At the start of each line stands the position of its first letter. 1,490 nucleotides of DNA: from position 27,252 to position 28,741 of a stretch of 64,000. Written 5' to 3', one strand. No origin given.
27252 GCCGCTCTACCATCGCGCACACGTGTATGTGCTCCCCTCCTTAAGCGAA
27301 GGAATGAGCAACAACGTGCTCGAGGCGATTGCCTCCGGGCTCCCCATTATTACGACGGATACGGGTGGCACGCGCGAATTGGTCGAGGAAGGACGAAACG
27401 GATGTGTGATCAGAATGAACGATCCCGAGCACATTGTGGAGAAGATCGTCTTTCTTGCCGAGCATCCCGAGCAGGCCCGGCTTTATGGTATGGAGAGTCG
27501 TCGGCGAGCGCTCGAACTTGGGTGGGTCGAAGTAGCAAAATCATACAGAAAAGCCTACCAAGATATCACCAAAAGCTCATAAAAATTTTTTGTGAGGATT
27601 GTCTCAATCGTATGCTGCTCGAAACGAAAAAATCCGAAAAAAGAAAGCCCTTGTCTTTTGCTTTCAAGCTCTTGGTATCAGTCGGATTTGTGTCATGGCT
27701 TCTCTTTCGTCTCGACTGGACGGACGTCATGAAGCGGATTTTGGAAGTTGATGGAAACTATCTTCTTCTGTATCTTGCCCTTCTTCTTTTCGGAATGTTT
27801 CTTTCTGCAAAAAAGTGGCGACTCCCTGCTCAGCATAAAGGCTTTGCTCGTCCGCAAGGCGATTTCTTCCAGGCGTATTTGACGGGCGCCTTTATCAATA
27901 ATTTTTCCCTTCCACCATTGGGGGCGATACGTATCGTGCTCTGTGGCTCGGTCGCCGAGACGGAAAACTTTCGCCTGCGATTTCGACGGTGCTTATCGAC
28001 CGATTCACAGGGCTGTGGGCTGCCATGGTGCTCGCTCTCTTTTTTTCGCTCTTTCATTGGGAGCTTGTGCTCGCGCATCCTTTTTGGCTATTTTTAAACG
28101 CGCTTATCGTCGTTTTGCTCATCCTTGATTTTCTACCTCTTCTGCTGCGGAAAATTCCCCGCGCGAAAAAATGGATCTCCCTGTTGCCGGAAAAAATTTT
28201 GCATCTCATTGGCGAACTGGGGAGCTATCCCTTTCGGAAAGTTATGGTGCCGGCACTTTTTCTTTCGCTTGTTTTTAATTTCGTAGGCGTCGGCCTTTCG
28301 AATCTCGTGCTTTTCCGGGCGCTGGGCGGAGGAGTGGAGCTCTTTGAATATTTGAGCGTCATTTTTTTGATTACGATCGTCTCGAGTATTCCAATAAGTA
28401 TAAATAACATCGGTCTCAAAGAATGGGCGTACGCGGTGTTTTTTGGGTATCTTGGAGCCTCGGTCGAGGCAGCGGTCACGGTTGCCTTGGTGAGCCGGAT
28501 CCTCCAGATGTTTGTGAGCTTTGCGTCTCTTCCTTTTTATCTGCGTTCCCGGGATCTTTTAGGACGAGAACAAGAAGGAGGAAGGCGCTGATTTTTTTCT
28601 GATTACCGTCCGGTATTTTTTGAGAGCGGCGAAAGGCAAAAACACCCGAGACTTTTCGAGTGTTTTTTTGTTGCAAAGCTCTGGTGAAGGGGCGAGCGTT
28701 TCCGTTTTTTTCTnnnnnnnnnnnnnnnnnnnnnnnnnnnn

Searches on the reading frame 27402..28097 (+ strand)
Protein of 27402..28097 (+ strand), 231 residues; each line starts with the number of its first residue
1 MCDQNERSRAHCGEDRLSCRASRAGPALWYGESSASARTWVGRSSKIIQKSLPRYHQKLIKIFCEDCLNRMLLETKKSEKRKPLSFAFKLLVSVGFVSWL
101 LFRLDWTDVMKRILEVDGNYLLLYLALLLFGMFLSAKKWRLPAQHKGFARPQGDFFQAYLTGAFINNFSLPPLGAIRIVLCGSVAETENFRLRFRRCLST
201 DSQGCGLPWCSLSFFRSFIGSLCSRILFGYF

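Call 36: search_protein_families(library=pfam, proteins=[window:27402-28097:+], max_evalue=0.001)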
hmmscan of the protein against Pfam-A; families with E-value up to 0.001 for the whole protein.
window:27402-28097:+ (231 aa): 1 family
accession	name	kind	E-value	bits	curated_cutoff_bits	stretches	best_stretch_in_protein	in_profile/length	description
PF03706.18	LPG_synthase_TM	-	3.8e-11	43.4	33.4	1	87-168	2-83/302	Lysylphosphatidylglycerol synthase TM region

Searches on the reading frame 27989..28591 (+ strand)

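Call 36: search_protein_families(library=pfam, proteins=[window:27989-28591:+], max_evalue=0.001)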
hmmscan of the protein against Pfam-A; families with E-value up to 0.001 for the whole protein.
window:27989-28591:+ (200 aa): 1 family
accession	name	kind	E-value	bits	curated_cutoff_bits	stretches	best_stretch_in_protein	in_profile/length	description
PF03706.18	LPG_synthase_TM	-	4.6e-10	39.9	33.4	1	2-178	114-299/302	Lysylphosphatidylglycerol synthase TM region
